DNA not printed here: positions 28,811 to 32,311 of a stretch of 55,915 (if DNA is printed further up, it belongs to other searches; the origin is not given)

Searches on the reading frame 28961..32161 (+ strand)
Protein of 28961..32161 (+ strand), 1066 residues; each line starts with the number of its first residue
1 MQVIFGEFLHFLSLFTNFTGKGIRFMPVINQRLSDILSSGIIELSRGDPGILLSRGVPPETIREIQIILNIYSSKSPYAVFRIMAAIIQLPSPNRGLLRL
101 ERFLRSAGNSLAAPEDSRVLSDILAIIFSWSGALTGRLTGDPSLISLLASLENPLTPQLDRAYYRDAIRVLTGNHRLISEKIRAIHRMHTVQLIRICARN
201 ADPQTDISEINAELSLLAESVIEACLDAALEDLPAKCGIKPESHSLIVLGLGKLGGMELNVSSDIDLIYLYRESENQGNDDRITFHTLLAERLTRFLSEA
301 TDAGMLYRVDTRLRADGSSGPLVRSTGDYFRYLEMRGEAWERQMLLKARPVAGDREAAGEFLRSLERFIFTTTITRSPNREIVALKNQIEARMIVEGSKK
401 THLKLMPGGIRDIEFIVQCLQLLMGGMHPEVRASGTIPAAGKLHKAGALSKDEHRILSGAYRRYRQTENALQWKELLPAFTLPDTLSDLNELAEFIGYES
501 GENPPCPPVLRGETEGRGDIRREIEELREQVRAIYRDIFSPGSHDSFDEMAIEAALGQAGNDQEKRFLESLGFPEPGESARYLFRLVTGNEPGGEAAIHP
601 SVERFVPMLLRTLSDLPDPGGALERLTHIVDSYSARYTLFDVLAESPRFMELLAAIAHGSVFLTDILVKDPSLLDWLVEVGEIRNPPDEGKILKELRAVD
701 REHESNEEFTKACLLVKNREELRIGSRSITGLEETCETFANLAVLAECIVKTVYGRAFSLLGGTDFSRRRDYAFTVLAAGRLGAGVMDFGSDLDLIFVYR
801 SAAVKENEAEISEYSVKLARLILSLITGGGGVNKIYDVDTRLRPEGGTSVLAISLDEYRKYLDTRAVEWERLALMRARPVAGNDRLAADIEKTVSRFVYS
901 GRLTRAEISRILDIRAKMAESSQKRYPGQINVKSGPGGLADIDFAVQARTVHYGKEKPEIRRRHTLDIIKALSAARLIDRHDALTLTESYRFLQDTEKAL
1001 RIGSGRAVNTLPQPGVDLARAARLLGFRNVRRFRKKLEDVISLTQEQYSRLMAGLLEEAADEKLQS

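Call 80: search_protein_families(library=pfam, proteins=[window:28961-32161:+], max_evalue=0.00001)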
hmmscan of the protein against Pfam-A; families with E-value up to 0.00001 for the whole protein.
window:28961-32161:+ (1066 aa): 2 families
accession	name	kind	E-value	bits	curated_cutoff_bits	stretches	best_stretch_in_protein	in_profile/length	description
PF03710.21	GlnE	-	1.1e-89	300.6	24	2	124-363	4-251/252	Glutamate-ammonia ligase adenylyltransferase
PF08335.16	GlnD_UR_UTase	-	4.4e-35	121.2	21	2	915-1046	4-135/141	GlnD PII-uridylyltransferase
